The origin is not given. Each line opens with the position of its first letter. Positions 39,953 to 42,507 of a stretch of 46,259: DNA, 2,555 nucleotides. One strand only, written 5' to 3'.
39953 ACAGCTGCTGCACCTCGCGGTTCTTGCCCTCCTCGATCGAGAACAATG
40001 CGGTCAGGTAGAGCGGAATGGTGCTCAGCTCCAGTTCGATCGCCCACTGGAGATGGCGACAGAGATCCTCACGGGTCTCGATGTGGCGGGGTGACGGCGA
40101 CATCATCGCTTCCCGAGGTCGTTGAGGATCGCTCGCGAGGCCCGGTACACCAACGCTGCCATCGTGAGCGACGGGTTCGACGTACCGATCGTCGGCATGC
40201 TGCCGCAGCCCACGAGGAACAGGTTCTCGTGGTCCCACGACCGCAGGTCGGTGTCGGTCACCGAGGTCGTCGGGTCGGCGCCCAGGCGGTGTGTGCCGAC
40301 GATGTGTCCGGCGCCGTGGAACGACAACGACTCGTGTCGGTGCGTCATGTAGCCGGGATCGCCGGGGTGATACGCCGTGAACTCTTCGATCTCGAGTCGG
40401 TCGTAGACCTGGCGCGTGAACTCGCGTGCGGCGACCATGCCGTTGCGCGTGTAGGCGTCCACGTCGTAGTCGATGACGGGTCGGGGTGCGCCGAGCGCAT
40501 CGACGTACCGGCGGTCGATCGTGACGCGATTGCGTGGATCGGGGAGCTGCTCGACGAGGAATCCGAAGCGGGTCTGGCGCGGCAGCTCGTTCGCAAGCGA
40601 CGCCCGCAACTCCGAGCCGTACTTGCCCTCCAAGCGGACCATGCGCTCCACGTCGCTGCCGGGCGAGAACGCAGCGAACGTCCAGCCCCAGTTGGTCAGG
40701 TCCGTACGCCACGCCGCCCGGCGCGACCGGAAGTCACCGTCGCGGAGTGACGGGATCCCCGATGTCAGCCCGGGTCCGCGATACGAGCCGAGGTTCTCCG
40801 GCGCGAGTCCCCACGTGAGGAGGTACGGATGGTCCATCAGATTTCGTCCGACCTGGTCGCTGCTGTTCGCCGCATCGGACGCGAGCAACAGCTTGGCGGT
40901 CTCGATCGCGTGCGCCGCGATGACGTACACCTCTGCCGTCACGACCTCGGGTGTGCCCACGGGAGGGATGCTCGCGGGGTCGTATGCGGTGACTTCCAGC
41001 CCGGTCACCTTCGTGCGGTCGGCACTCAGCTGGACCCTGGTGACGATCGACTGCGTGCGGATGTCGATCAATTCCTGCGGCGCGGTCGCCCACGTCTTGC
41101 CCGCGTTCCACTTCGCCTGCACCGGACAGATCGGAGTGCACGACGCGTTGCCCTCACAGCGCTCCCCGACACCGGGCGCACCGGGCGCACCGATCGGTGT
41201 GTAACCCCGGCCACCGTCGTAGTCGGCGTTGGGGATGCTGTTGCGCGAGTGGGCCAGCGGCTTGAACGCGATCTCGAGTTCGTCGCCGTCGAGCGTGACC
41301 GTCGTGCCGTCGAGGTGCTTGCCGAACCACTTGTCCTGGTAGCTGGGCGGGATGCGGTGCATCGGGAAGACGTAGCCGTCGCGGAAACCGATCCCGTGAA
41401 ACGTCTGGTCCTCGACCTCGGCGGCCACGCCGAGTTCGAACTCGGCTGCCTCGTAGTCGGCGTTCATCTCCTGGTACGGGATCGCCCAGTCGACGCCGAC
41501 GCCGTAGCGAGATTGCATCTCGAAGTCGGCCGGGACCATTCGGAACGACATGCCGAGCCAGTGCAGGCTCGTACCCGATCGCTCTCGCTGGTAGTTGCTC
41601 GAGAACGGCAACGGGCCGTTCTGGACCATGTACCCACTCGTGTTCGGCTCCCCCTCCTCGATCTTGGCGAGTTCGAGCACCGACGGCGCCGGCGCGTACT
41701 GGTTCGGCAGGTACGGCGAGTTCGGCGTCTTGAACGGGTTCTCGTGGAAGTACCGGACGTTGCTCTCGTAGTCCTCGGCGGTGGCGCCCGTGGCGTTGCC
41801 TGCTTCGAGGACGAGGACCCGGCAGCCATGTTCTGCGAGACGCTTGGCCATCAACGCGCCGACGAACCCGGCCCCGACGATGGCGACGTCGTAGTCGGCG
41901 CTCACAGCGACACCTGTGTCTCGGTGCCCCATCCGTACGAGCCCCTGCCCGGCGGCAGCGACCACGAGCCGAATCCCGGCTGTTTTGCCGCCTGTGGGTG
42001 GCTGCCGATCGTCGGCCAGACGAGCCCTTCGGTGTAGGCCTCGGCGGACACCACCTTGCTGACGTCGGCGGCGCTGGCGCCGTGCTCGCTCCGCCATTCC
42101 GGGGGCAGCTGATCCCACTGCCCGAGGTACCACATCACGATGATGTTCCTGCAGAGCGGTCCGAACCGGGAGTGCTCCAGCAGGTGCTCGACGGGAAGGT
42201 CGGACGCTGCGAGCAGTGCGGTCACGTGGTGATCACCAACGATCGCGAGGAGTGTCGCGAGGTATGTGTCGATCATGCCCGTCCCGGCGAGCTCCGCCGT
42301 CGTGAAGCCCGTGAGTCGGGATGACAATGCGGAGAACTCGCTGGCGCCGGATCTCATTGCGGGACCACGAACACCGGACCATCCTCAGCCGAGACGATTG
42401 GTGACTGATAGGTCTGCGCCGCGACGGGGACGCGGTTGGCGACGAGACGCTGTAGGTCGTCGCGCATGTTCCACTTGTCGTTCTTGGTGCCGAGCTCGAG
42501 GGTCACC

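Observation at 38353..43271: Five-gene, fully translationally coupled redox operon with an unusual domain combination (candidate undescribed pathway)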

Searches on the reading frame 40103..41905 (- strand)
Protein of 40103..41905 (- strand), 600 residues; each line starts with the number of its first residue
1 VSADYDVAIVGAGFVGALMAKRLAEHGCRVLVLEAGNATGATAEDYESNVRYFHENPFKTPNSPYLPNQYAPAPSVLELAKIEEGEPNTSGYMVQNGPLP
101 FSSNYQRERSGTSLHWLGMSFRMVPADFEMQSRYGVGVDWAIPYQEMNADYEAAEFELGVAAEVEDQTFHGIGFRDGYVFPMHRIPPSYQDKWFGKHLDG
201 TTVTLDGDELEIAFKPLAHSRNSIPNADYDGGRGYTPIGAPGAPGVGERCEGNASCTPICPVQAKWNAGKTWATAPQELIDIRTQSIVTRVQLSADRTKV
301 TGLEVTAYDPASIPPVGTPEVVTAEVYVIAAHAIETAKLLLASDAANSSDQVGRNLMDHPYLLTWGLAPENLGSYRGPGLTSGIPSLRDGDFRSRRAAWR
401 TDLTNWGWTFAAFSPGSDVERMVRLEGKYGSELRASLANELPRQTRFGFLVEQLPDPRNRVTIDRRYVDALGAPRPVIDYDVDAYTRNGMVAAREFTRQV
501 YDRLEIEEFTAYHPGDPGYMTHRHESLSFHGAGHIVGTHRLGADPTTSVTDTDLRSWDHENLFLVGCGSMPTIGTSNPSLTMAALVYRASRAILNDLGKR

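Call 4: search_protein_families(library=pfam, proteins=[window:40103-41905:-], max_evalue=0.1)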
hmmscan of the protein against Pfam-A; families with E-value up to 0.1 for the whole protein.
window:40103-41905:- (600 aa): 18 families
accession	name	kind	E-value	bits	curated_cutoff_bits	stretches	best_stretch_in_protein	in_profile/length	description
PF05199.19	GMC_oxred_C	-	2.3e-22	80.5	24.6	1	455-585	1-138/139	GMC oxidoreductase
PF00732.25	GMC_oxred_N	-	1.7e-09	38.2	23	1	250-360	111-217/218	GMC oxidoreductase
PF13450.12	NAD_binding_8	-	6.3e-09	36.4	21.9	1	9-56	1-47/68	NAD(P)-binding Rossmann-like domain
PF01266.30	DAO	-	5.5e-07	29.9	27.9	1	6-42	1-39/353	FAD dependent oxidoreductase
PF01494.25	FAD_binding_3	-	0.00017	21.4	22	1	4-38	1-35/349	FAD binding domain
PF00070.33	Pyr_redox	-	0.00097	20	22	1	7-40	2-35/82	Pyridine nucleotide-disulphide oxidoreductase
PF07992.20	Pyr_redox_2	-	0.0026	17.7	26.1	1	6-37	2-33/291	Pyridine nucleotide-disulphide oxidoreductase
PF13738.12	Pyr_redox_3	-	0.0031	17.2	30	1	9-73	2-70/305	Pyridine nucleotide-disulphide oxidoreductase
PF05834.18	Lycopene_cycl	-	0.004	16.7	23.4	1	6-39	1-36/380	Lycopene cyclase protein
PF03486.20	HI0933_like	-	0.0067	16.3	50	1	6-40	2-36/244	HI0933-like protein Rossmann domain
PF02737.24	3HCDH_N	-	0.0075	16.6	22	1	7-43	2-38/180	3-hydroxyacyl-CoA dehydrogenase, NAD binding domain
PF02558.23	ApbA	-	0.012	15.7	22.2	1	7-37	1-31/150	Ketopantoate reductase PanE/ApbA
PF03721.20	UDPG_MGDP_dh_N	-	0.029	14.4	27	1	7-34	3-30/187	UDP-glucose/GDP-mannose dehydrogenase family, NAD binding domain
PF01946.23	Thi4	-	0.044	13.4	26.2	1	3-40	16-54/235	Thi4 family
PF02826.25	2-Hacid_dh_C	-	0.05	13.4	25.1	0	6-44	38-76/178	D-isomer specific 2-hydroxyacid dehydrogenase, NAD binding domain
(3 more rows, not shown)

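Call 5: search_protein_families(library=ncbifam, proteins=[window:40103-41905:-], max_evalue=1)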
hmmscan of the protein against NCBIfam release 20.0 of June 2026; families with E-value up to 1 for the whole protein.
window:40103-41905:- (600 aa): 92 families (the best 25 are shown)
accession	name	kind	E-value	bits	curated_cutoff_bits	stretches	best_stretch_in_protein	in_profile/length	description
TIGR02462.1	pyranose_ox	equivalog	5.8e-23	81.6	544.9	3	455-597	416-547/548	pyranose oxidase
TIGR03970.1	mycofact_MftG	equivalog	6.7e-12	45.1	387.45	3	6-40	2-37/487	mycofactocin dehydrogenase MftG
NF058674.1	CholsOxChoxAB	equivalog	4.3e-11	42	850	2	3-39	4-40/535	cholesterol oxidase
NF002550.0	PRK02106.1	subfamily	6.3e-09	34.9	605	2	3-38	4-40/563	choline dehydrogenase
NF038210.1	GMC_mycofac_3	equivalog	4.4e-07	29.1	300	2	7-42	1-36/418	mycofactocin system GMC family oxidoreductase MftG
TIGR02032.1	GG-red-SF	subfamily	8.6e-06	25.6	158.8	1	5-39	1-35/297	geranylgeranyl reductase family protein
NF004829.0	PRK06183.1-3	subfamily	1.5e-05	24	390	1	3-35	7-39/520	bifunctional 3-(3-hydroxy-phenyl)propionate/3-hydroxycinnamic acid hydroxylase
NF005612.0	PRK07364.1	equivalog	3.2e-05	22.6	487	1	3-43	17-57/415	FAD-dependent hydroxylase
NF005560.0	PRK07233.1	equivalog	4.5e-05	22.5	252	1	6-49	2-45/435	hypothetical protein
TIGR00031.1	UDP-GALP_mutase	equivalog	5.2e-05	22.4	303.75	1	5-45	2-42/378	UDP-galactopyranose mutase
TIGR03197.1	MnmC_Cterm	equivalog_domain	6e-05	22.3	174.2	1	6-54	1-49/400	FAD-dependent 5-carboxymethylaminomethyl-2-thiouridine(34) oxidoreductase MnmC1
NF005513.0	PRK07121.1-6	equivalog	7e-05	21.5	608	1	3-43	5-45/533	FAD-binding protein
NF053717.1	VnlPnlRedVprA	equivalog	0.0001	21.3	600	1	3-44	5-46/481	vinyl phenol reductase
TIGR04542.1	GMC_mycofac_2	equivalog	0.00013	21.2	400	1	6-45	1-41/425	mycofactocin system GMC family oxidoreductase MftG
NF007542.0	PRK10157.1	subfamily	0.00014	20.7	610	1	5-42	6-43/428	FAD-dependent oxidoreductase FixC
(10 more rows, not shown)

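Call 7: search_solved_structures(query=window:40103-41905:-, max_evalue=0.001)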
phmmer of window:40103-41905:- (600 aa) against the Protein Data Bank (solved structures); distinct sequences matched with E-value up to 0.001: 42.
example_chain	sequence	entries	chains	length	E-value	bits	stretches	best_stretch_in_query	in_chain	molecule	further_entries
8hdd_A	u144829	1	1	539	1.4e-61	212.4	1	5-593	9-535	Glucose dehydrogenase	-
6a2u_B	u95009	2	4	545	1.5e-61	212.3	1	5-593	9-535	Glucose dehydrogenase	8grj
8k6k_A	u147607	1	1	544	4.1e-58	200.9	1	5-598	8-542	Fructose dehydrogenase (N1146A) large subunit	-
7w2j_A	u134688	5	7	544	4.4e-58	200.8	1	5-598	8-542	Fructose dehydrogenase large subunit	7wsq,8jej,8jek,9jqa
8xcm_A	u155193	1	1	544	6.4e-58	200.3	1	5-598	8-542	Fructose dehydrogenase large subunit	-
8k6j_A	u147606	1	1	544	4.3e-57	197.6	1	5-598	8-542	Fructose dehydrogenase (H1147A) large subunit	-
8xcn_A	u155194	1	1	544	5.9e-57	197.1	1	5-598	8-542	Fructose dehydrogenase large subunit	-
9fl2_A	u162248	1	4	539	2.7e-13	52.9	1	447-595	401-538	pyranose oxidase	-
3k4k_A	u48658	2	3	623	4e-10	42.5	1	452-590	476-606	Pyranose 2-oxidase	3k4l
3bg7_A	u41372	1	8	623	4.2e-10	42.4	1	453-590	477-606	Pyranose oxidase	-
2f5v_A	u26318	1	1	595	4.2e-10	42.4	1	454-590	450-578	Pyranose 2-oxidase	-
3k4j_A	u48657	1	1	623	4.8e-10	42.2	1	453-590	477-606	Pyranose 2-oxidase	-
4mog_A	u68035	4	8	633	4.9e-10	42.2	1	453-590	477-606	Pyranose 2-oxidase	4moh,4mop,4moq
1tzl_A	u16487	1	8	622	5e-10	42.1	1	454-590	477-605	pyranose oxidase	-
2f6c_A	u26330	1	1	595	5e-10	42.1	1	454-590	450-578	Pyranose 2-oxidase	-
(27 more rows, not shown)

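Call 25: search_solved_structures(query=window:40103-41905:-, max_evalue=1e-50, show_alignments=2)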
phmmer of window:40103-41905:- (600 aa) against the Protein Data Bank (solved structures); distinct sequences matched with E-value up to 1e-50: 7.
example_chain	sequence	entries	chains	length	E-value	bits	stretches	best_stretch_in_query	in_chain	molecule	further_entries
8hdd_A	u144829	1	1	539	1.4e-61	212.4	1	5-593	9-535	Glucose dehydrogenase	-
6a2u_B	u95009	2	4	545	1.5e-61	212.3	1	5-593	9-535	Glucose dehydrogenase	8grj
8k6k_A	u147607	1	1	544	4.1e-58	200.9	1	5-598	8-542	Fructose dehydrogenase (N1146A) large subunit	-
7w2j_A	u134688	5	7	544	4.4e-58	200.8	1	5-598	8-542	Fructose dehydrogenase large subunit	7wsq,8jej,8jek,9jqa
8xcm_A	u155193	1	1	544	6.4e-58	200.3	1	5-598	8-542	Fructose dehydrogenase large subunit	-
8k6j_A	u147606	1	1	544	4.3e-57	197.6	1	5-598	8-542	Fructose dehydrogenase (H1147A) large subunit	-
8xcn_A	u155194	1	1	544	5.9e-57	197.1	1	5-598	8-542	Fructose dehydrogenase large subunit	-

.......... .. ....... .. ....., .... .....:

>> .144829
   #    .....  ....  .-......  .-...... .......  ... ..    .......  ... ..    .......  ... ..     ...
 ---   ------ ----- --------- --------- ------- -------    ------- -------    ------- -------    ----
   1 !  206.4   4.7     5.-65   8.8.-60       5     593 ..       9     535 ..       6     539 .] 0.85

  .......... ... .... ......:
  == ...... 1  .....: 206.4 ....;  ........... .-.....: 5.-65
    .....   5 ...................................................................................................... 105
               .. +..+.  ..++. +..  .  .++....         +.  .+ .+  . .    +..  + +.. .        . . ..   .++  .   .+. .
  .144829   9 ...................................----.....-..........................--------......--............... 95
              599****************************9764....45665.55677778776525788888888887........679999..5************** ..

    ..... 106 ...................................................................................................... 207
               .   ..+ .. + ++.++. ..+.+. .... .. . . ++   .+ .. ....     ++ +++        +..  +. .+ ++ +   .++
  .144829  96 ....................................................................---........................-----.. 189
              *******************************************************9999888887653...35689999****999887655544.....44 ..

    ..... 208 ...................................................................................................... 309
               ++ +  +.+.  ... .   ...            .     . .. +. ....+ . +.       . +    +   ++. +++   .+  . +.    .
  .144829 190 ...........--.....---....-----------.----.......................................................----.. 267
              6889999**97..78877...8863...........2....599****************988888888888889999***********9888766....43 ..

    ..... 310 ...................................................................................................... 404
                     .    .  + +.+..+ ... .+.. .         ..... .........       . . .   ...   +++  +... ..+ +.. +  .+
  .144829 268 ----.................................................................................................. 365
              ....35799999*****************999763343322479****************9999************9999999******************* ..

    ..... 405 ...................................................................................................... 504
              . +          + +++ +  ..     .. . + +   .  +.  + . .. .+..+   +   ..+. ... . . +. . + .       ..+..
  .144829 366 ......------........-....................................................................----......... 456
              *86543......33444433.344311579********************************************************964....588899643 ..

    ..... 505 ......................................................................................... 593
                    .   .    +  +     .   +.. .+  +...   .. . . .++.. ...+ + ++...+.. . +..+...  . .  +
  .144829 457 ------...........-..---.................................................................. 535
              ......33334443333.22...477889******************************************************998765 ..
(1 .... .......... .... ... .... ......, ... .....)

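Call 36: search_protein_families(library=padloc, proteins=[window:40103-41905:-], max_evalue=0.001)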
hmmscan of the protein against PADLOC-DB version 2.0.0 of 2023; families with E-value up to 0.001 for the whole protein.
window:40103-41905:- (600 aa): 0 families

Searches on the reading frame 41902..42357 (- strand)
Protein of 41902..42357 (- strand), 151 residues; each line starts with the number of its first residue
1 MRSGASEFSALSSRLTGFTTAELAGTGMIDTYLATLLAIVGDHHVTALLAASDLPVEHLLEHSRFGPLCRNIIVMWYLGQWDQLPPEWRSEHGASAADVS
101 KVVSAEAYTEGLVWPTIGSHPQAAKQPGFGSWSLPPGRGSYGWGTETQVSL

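Call 4: search_protein_families(library=pfam, proteins=[window:41902-42357:-], max_evalue=0.1)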
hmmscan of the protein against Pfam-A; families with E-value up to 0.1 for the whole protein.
window:41902-42357:- (151 aa): 0 families

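Call 5: search_protein_families(library=ncbifam, proteins=[window:41902-42357:-], max_evalue=1)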
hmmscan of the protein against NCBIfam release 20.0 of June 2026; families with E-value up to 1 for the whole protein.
window:41902-42357:- (151 aa): 0 families

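Call 8: search_solved_structures(query=window:41902-42357:-, max_evalue=10, show_alignments=2)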
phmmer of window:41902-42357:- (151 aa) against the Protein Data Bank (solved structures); distinct sequences matched with E-value up to 10: 0.

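Call 36: search_protein_families(library=padloc, proteins=[window:41902-42357:-], max_evalue=0.001)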
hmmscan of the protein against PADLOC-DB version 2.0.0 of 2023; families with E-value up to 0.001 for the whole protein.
window:41902-42357:- (151 aa): 0 families

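Call 55: search_solved_structures(query=A3, max_evalue=10, show_alignments=3)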
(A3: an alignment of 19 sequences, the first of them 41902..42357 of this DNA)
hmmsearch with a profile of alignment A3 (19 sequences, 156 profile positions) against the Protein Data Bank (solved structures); distinct sequences matched with E-value up to 10: 4.
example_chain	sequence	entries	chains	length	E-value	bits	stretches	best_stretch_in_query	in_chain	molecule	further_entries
7w2j_B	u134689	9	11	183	0.0046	20.1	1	4-92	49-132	Fructose dehydrogenase small subunit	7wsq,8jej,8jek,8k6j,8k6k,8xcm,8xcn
2o9r_A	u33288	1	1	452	0.5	13.5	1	69-151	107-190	Beta-glucosidase B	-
2o9p_A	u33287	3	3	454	0.5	13.5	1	69-151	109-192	Beta-glucosidase B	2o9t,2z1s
2jie_A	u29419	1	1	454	0.51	13.5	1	69-151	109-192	BETA-GLUCOSIDASE B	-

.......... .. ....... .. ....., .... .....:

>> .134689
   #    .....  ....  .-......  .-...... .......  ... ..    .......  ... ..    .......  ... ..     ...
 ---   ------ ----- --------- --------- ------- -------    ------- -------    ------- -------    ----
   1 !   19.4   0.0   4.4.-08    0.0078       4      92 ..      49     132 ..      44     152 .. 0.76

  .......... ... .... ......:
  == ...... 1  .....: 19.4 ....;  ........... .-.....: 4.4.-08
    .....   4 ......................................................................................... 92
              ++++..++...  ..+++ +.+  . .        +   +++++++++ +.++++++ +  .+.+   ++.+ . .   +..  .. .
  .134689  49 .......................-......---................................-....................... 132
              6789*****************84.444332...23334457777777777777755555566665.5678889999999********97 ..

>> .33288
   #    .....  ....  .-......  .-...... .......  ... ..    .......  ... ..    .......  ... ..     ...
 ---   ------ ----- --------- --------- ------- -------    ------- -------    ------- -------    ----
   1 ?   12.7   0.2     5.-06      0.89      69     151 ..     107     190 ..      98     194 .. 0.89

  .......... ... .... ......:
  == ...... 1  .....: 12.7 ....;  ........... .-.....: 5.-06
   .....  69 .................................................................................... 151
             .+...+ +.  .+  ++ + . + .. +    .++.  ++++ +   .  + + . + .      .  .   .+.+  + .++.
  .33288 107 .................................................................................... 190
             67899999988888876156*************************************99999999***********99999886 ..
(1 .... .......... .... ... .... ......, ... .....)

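Call 56: search_protein_families(library=pfam, alignment_id=A3, max_evalue=0.1)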
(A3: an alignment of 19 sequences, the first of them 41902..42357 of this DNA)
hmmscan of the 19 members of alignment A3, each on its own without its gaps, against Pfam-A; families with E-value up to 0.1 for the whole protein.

A. member 1, window:41902-42357:- (151 aa): 0 families

B. families by the number of members that match (of 19 scanned): 2 families
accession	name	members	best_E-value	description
PF12318.13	FAD-SLDH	9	1.2e-06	Membrane bound FAD containing D-sorbitol dehydrogenase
PF08962.16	Rv2632c-like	1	0.012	Rv2632c-like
